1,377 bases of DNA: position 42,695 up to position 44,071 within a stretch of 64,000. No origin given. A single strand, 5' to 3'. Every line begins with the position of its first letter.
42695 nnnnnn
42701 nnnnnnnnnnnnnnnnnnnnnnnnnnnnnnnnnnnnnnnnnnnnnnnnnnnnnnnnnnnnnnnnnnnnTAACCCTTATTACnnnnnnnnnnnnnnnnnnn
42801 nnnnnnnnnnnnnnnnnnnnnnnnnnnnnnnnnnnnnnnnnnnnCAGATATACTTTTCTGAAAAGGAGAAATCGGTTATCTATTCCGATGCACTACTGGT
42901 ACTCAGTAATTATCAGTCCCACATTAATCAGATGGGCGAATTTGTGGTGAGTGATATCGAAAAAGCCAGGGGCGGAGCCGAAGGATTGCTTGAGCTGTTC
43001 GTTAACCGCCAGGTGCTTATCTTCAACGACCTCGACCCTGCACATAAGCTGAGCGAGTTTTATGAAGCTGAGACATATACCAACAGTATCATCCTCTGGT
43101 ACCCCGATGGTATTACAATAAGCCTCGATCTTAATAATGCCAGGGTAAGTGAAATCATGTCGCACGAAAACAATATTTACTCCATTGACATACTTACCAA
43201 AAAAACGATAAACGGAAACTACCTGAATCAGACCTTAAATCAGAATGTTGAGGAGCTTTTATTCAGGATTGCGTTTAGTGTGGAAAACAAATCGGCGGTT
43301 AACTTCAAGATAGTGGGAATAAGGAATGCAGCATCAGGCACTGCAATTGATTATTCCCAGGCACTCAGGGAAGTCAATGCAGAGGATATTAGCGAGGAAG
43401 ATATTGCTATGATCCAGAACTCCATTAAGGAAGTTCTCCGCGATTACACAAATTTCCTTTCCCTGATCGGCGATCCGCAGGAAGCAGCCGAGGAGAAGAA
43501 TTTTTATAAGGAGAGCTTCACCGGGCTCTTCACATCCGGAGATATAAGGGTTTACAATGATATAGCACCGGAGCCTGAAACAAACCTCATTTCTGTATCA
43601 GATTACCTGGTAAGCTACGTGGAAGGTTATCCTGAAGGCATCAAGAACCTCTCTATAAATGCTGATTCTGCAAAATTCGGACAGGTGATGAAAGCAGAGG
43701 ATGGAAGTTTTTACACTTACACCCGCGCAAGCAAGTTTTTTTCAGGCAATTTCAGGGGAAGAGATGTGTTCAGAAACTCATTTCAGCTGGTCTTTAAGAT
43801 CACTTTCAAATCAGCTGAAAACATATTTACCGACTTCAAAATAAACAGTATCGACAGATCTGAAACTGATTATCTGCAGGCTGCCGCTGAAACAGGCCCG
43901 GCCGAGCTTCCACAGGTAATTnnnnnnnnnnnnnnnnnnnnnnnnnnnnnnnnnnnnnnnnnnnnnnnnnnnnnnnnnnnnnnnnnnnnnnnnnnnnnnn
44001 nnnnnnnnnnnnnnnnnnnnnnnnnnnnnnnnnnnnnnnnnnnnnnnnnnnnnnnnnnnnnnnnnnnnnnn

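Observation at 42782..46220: A tightly coupled three-gene accessory cluster follows the propeller genes: an OM beta-barrel with a large extra region plus two exported proteins sharing a ~110-aa domain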

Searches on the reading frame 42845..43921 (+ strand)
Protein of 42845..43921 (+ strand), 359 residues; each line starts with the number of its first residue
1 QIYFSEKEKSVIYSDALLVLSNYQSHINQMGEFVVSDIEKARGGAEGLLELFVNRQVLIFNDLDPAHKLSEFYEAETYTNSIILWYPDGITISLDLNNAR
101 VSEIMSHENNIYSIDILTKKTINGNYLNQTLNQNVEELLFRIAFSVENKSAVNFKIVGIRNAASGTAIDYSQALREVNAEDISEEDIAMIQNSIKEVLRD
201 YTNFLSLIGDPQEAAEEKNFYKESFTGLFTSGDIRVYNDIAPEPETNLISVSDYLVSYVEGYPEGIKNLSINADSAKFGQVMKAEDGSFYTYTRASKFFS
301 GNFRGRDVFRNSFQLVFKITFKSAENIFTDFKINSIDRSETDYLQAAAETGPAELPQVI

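Call 52: search_protein_representatives(protein=window:42845-43921:+)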
Query: 359 residues. Proteins with E-value up to 0.001 (for the whole library): 119; up to 1e-10: 73; up to 1e-30: 43. The best 119 are listed.
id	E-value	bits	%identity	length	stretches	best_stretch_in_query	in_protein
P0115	2.2e-139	480.6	61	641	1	2-350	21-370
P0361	1.8e-100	352.8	45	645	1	4-353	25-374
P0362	4.5e-100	351.4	45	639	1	4-352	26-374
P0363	1.2e-95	336.9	46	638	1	3-358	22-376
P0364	2.8e-95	335.7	47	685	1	4-342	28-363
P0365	3.2e-94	332.2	45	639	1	4-345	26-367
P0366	2.7e-90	319.3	44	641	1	4-357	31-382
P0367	2.9e-90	319.2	43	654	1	4-357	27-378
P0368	4.2e-88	312.1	42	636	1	4-357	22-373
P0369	1.7e-87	310.1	52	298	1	4-276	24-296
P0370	7.3e-86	304.7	42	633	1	3-344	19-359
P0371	1.3e-85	303.9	44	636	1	6-345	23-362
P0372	6.1e-84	298.4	41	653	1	4-348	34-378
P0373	1.1e-83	297.6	42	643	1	4-344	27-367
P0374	1.5e-83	297.1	43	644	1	3-345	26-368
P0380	7.3e-70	252.1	38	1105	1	2-354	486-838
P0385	1.1e-66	241.7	38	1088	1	3-349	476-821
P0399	1.8e-39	152.3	31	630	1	3-345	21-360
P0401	6.2e-32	127.5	33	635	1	5-338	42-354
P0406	4.4e-21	91.8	36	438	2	49-161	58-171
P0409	6.8e-19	84.6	39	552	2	49-161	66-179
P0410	3.3e-18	82.4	27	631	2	49-180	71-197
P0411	3.5e-18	82.3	32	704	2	4-192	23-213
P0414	8.8e-17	77.7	31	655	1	7-162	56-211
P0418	1.0e-14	70.9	31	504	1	4-172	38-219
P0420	2.9e-14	69.4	35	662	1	3-162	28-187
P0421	3.0e-14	69.4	27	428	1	6-168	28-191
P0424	2.5e-13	66.4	30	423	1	16-160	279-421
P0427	6.8e-13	64.9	30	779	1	181-337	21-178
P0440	1.2e-08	51.0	29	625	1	12-160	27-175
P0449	2.0e-07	46.9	27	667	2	10-160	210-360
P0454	1.1e-06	44.5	27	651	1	3-163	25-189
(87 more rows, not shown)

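Call 53: search_protein_families(library=pfam, proteins=[P0380, P0385, P0406, P0409, P0411, P0418, P0421, P0424, P0427, P0449], max_evalue=0.01)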
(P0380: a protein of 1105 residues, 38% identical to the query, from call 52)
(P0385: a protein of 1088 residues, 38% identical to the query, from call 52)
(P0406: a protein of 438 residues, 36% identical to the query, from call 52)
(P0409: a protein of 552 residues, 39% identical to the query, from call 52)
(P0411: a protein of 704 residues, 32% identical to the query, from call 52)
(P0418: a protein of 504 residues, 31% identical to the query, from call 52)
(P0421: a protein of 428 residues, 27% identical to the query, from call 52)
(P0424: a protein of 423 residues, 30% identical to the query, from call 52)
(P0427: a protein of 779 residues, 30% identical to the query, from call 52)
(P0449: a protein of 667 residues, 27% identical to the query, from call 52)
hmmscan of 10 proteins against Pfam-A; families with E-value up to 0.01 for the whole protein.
P0380 (1105 aa): 6 families
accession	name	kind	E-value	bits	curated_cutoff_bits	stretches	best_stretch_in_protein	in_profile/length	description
PF13517.12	FG-GAP_3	-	5.4e-35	120.2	26.9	4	197-259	1-61/61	FG-GAP-like repeat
PF01839.29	FG-GAP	-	3.3e-15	56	22.1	1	141-158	4-21/37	FG-GAP repeat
PF18911.6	PKD_4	-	5.5e-15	55.6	27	1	400-478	4-83/85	PKD domain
PF13568.12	OMP_b-brl_2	-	2e-12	48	27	1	875-1072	26-174/175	Outer membrane protein beta-barrel domain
PF00801.26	PKD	-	2.6e-08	34.2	23.5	1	428-476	28-78/80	PKD domain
PF16743.10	PliI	-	0.00017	21.7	27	0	193-215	62-84/123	Periplasmic lysozyme inhibitor of I-type lysozyme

P0385 (1088 aa): 5 families
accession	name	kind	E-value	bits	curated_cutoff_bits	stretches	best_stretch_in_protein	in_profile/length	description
PF13517.12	FG-GAP_3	-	1.5e-28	99.6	26.9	5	138-200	1-61/61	FG-GAP-like repeat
PF18911.6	PKD_4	-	5.1e-15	55.7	27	1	399-454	14-70/85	PKD domain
PF00801.26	PKD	-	6.2e-10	39.4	23.5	1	400-455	12-68/80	PKD domain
PF13568.12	OMP_b-brl_2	-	1.8e-07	31.9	27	1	830-1010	2-133/175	Outer membrane protein beta-barrel domain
PF01839.29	FG-GAP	-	2.2e-07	31.1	22.1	0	81-99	3-21/37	FG-GAP repeat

P0406 (438 aa): 1 family
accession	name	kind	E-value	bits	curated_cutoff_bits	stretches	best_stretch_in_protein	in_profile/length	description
PF03781.23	FGE-sulfatase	-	2e-64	218.2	23.3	1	188-435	4-254/255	Sulfatase-modifying factor enzyme 1-like domain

P0409 (552 aa): 4 families
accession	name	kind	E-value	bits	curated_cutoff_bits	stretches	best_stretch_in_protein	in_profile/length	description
PF15976.11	CooC_C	-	9.1e-06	26.1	29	1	282-338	13-69/93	CS1-pili formation C-terminal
PF16371.11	MetallophosN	-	3.9e-05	24.2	35.6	1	290-355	1-66/77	N terminal of Calcineurin-like phosphoesterase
PF13620.12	CarboxypepD_reg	-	0.0003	21.5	32.3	1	288-343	2-64/82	Carboxypeptidase regulatory-like domain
PF13715.12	CarbopepD_reg_2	-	0.00087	19.7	32.2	1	288-355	1-77/88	CarboxypepD_reg-like domain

P0411 (704 aa): 2 families
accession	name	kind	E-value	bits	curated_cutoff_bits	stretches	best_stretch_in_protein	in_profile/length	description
PF19408.5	PKD_6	-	2e-39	134.2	25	3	363-440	5-82/82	PKD-like domain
PF10297.14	Hap4_Hap_bind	-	0.0026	18.2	21.1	0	215-223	1-9/17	Minimal binding motif of Hap4 for binding to Hap2/3/5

P0418 (504 aa): 1 family
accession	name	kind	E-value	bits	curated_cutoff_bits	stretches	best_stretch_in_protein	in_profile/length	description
PF03781.23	FGE-sulfatase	-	4.2e-73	246.6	23.3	1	233-501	2-254/255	Sulfatase-modifying factor enzyme 1-like domain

P0421 (428 aa): 1 family
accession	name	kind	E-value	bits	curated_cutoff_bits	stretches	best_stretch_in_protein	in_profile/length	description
PF03781.23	FGE-sulfatase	-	1.6e-46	159.5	23.3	1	209-425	2-254/255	Sulfatase-modifying factor enzyme 1-like domain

P0424 (423 aa): 1 family
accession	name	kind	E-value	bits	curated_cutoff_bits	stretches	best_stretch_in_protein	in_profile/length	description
PF13646.12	HEAT_2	-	4.5e-11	43.3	27.7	1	189-237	11-59/88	HEAT repeats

P0427 (779 aa): 1 family
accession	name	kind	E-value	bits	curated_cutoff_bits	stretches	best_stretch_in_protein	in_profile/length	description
PF19408.5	PKD_6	-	5e-54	181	25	4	271-351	2-82/82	PKD-like domain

P0449 (667 aa): 5 families
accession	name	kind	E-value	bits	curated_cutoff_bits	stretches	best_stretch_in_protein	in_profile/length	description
PF08308.17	PEGA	-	3.3e-16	59.4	20.8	2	481-549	2-68/71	PEGA domain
PF13620.12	CarboxypepD_reg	-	2.8e-09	37.6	32.3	1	418-473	16-79/82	Carboxypeptidase regulatory-like domain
PF13715.12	CarbopepD_reg_2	-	0.0013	19.2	32.2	0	438-469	39-70/88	CarboxypepD_reg-like domain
PF14686.12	fn3_3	-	0.0018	18.5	24.4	0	507-540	36-71/75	Polysaccharide lyase family 4, domain II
PF02834.22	LigT_PEase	-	0.0054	17.3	23.3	0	441-468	31-58/87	LigT like Phosphoesterase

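Call 55: find_related_loci(query=P0380, collection=metagenome_contigs, flank=10000)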
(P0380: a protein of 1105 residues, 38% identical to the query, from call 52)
Query P0380 (1105 aa) in metagenome_contigs; peptide patterns used: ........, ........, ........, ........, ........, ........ (x = any residue, [..] = any of these).
51 stretches matched a pattern, but none encodes a relative of the query by tblastn (E <= 1e-3).

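Call 57: find_related_loci(query=A4, collection=metagenome_contigs, flank=10000)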
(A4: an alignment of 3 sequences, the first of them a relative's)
Query A4 (1105 aa) in metagenome_contigs; peptide patterns used: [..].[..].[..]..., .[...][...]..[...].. (x = any residue, [..] = any of these).
600 stretches matched a pattern (row limit reached: there are more); 313 encode a relative of the query (tblastn E <= 1e-3); the best 80 are kept; 80 distinct loci.
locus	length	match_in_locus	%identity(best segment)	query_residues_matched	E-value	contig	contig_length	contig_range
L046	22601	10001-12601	25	135-479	4e-13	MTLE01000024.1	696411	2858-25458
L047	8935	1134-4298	33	386-542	1e-11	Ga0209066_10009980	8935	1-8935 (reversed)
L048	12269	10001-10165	51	403-461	2e-11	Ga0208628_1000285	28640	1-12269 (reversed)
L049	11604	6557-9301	34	368-506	3e-11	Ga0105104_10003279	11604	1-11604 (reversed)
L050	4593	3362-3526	47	403-461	4e-10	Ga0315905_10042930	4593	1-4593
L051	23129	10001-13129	37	397-489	5e-10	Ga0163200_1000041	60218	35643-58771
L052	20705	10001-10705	40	402-481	5e-10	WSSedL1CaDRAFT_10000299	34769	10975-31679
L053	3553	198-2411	45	373-489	8e-10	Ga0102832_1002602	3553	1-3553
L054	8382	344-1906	38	394-505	1e-9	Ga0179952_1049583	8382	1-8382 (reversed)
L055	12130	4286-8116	43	327-503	2e-9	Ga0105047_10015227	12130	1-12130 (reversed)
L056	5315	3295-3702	31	394-517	1e-9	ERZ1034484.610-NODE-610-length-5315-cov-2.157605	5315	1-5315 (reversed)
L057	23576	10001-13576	40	403-482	1e-9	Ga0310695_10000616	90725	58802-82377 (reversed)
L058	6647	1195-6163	35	386-496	2e-9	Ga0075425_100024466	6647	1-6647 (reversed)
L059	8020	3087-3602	38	397-483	4e-9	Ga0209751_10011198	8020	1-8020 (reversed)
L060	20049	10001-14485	33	361-494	6e-9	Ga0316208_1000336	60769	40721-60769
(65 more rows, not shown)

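Call 61: search_protein_families(library=pfam, alignment_id=A5, max_evalue=0.001)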
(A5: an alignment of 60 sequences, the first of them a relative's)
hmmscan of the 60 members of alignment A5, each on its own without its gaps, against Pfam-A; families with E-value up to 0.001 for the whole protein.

A. member 1, P0406 (438 aa): 1 family
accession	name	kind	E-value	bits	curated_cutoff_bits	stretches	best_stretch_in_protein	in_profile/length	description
PF03781.23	FGE-sulfatase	-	2e-64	218.2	23.3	1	188-435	4-254/255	Sulfatase-modifying factor enzyme 1-like domain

B. families by the number of members that match (of 60 scanned): 30 families (the first 25 are shown)
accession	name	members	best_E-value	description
PF13568.12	OMP_b-brl_2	16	6e-10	Outer membrane protein beta-barrel domain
PF19408.5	PKD_6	7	6e-57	PKD-like domain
PF03781.23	FGE-sulfatase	6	4.2e-73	Sulfatase-modifying factor enzyme 1-like domain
PF09603.15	Fib_succ_major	4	1e-34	Fibrobacter succinogenes major domain (Fib_succ_major)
PF08308.17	PEGA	4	5.9e-27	PEGA domain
PF10342.15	Kre9_KNH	4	8.7e-17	Kre9/KNH-like N-terminal Ig-like domain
PF08238.18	Sel1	3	4.1e-76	Sel1 repeat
PF07719.23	TPR_2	3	9e-10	Tetratricopeptide repeat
PF13620.12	CarboxypepD_reg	3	2.8e-09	Carboxypeptidase regulatory-like domain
PF19573.5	DUF6089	2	7.5e-15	Domain of unknown function (DUF6089)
PF13414.12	TPR_11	2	1.7e-07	TPR repeat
PF00515.34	TPR_1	2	6.6e-07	Tetratricopeptide repeat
PF13424.12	TPR_12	2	8.1e-07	Tetratricopeptide repeat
PF13428.12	TPR_14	2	3.8e-06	Tetratricopeptide repeat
PF13432.12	TPR_16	2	4.2e-06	Tetratricopeptide repeat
PF18962.6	Por_Secre_tail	1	4.8e-05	Secretion system C-terminal sorting domain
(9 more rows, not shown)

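Call 62: find_encoding_contigs(protein=P0380, flank=10000, max_places=3)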
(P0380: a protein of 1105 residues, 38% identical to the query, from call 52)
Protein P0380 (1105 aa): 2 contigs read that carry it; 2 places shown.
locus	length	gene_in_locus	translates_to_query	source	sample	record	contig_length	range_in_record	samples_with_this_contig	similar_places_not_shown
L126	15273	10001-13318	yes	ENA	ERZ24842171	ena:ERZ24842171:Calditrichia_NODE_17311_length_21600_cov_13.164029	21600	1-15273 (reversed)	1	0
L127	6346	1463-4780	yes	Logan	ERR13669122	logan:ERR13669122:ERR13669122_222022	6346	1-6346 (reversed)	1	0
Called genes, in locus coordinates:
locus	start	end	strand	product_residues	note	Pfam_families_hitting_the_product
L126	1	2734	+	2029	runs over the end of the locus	PF19081:Ig_7 (faint), PF00041:fn3 (faint), PF16656:Pur_ac_phosph_N (faint), PF01839:FG-GAP (faint), PF13517:FG-GAP_3, PF00801:PKD, PF18911:PKD_4, PF18962:Por_Secre_tail, +1 more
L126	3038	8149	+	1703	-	PF01839:FG-GAP (faint), PF13517:FG-GAP_3, PF00041:fn3 (faint), PF13517:FG-GAP_3, PF00801:PKD (weak), PF18911:PKD_4, PF18911:PKD_4 (weak), PF18962:Por_Secre_tail, +3 more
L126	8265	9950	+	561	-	PF00656:Peptidase_C14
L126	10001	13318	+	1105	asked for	PF01839:FG-GAP (faint), PF13517:FG-GAP_3, PF00801:PKD, PF18911:PKD_4, PF13568:OMP_b-brl_2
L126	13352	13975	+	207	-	-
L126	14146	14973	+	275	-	-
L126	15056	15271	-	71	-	?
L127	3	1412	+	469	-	?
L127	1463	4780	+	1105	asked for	PF01839:FG-GAP (faint), PF13517:FG-GAP_3, PF00801:PKD, PF18911:PKD_4, PF13568:OMP_b-brl_2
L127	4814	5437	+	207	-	-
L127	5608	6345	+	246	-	?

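Call 63: find_encoding_contigs(protein=P0399, flank=10000, max_places=2)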
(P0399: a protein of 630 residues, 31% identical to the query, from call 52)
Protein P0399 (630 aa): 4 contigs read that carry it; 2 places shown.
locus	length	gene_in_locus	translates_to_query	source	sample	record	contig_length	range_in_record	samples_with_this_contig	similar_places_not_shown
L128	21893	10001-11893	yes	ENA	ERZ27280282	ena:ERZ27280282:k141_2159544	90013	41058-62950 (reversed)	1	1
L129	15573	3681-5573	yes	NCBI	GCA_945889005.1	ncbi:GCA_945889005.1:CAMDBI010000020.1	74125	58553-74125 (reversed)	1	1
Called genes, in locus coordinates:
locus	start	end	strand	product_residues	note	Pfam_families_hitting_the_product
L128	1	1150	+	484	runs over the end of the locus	PF13727:CoA_binding_3 (weak), PF02397:Bac_transf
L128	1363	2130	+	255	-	PF02563:Poly_export, PF10531:SLBB, PF22461:SLBB_2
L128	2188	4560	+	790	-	PF09140:MipZ (faint), PF10609:ParA (faint), PF01656:CbiA (weak), PF13614:AAA_31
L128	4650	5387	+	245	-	PF03808:Glyco_tran_WecG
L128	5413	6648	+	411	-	-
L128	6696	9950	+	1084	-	PF18911:PKD_4, PF19081:Ig_7 (faint), PF00801:PKD (weak), PF13895:Ig_2 (faint), PF18962:Por_Secre_tail (weak)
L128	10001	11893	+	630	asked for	-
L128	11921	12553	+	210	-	-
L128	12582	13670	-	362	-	PF13439:Glyco_transf_4, PF13579:Glyco_trans_4_4, PF20706:GT4-conflict, PF00534:Glycos_transf_1, PF13692:Glyco_trans_1_4, PF13524:Glyco_trans_1_2 (weak)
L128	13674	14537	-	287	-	PF00535:Glycos_transf_2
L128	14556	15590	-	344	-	-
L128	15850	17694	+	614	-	PF00501:AMP-binding, PF13193:AMP-binding_C, PF00550:PP-binding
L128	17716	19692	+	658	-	PF13522:GATase_6, PF13537:GATase_7, PF00733:Asn_synthase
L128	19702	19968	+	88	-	PF23297:ACP_SdgA_C (weak), PF00550:PP-binding (weak)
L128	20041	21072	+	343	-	-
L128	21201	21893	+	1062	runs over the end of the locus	PF00668:Condensation, PF00501:AMP-binding, PF13193:AMP-binding_C (weak), PF00550:PP-binding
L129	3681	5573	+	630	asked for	-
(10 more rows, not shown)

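Call 64: find_encoding_contigs(protein=P0410, flank=10000, max_places=2)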
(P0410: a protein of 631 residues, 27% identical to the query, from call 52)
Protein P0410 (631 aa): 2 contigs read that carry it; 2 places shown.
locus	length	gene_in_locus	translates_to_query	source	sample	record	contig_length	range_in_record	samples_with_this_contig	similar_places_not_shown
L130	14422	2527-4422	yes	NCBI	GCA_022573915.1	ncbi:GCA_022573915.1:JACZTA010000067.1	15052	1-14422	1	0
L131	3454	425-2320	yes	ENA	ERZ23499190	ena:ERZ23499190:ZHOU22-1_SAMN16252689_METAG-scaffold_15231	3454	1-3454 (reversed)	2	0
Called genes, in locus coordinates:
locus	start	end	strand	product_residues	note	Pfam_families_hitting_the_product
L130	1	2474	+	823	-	PF19081:Ig_7 (faint), PF22352:K319L-like_PKD (faint), PF13573:SprB, PF18962:Por_Secre_tail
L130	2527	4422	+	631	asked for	-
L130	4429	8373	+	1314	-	PF18962:Por_Secre_tail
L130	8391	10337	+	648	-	-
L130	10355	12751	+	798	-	PF17643:TssR, PF20780:TssR_M (weak), PF20782:TssR_VWA, PF00092:VWA (weak), PF20781:TssR_C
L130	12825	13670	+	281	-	PF00005:ABC_tran, PF13304:AAA_21 (faint)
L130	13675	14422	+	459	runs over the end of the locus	?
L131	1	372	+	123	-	?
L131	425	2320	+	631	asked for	-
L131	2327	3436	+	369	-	-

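Call 65: find_encoding_contigs(protein=P0411, flank=10000, max_places=2)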
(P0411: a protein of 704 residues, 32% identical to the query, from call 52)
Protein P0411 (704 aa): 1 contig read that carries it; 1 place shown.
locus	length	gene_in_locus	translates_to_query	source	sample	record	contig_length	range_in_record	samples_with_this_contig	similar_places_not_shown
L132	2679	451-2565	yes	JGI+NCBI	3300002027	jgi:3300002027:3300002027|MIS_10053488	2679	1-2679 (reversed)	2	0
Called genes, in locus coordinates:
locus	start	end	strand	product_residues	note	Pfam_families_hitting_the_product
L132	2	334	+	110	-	?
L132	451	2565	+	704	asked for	PF19408:PKD_6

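Call 67: find_encoding_contigs(protein=P0420, flank=8000, max_places=1)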
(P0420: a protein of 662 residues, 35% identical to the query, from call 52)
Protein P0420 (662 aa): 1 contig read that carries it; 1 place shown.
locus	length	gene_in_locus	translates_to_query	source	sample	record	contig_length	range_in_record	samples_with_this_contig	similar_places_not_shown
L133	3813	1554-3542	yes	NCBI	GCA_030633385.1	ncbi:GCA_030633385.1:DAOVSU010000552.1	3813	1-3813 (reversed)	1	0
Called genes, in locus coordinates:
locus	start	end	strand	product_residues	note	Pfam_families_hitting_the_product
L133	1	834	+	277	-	?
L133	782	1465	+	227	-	-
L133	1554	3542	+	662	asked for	-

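Call 68: find_encoding_contigs(protein=P0440, flank=8000, max_places=1)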
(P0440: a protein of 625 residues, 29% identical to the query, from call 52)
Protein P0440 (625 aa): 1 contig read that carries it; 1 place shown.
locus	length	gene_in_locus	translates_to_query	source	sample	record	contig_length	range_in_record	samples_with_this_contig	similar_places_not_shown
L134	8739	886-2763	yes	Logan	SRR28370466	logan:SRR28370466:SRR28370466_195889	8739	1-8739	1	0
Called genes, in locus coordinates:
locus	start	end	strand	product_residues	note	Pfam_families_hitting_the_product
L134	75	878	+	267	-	-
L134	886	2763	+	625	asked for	PF19408:PKD_6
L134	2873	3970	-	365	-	-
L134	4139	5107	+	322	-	PF11306:DUF3108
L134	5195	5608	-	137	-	-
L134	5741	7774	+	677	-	PF00456:Transketolase_N, PF02779:Transket_pyr, PF22613:Transketolase_C_1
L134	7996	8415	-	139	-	-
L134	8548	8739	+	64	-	?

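Call 69: find_encoding_contigs(protein=P0454, flank=8000, max_places=1)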
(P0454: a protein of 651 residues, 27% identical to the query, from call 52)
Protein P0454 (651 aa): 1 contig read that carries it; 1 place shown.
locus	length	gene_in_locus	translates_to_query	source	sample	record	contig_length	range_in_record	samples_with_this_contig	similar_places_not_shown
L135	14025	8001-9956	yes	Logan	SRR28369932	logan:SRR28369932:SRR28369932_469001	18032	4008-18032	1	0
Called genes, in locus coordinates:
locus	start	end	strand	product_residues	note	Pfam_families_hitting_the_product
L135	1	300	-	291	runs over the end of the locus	PF03976:PPK2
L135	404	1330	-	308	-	PF00756:Esterase, PF00326:Peptidase_S9 (weak), PF12146:Hydrolase_4 (faint)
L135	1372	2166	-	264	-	PF00072:Response_reg, PF00486:Trans_reg_C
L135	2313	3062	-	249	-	-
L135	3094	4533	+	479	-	PF00672:HAMP (weak), PF00015:MCPsignal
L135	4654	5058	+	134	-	PF13585:CHU_C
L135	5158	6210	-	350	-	PF00586:AIRS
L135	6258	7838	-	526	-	PF00884:Sulfatase, PF01663:Phosphodiest (faint), PF16347:SGSH_C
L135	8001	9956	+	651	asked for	PF13568:OMP_b-brl_2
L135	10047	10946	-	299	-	-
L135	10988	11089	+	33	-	-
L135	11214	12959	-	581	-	PF17957:Big_7 (faint), PF13750:Big_3_3 (faint)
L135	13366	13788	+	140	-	PF04246:RseC_MucC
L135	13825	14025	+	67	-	?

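Call 70: search_protein_families(library=ncbifam, proteins=[L128:8451-9947:+, L130:975-2471:+], max_evalue=0.01)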
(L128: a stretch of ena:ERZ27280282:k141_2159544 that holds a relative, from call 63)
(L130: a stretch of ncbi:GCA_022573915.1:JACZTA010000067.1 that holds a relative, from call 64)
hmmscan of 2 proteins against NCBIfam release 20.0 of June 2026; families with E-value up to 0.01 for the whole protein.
L128:8451-9947:+ (499 aa): 1 family
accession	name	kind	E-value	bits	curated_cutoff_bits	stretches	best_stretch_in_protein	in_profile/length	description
TIGR04183.1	Por_Secre_tail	domain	3.3e-06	27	23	1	424-499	1-72/72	T9SS type A sorting domain-containing protein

L130:975-2471:+ (499 aa): 2 families
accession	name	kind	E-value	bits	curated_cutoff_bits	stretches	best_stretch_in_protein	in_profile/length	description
NF038113.1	T9SSA_dep_M36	equivalog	2.3e-09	36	885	1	407-497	783-867/869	T9SS-dependent M36 family metallopeptidase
TIGR04183.1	Por_Secre_tail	domain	2e-06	27.7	23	1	420-497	1-71/72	T9SS type A sorting domain-containing protein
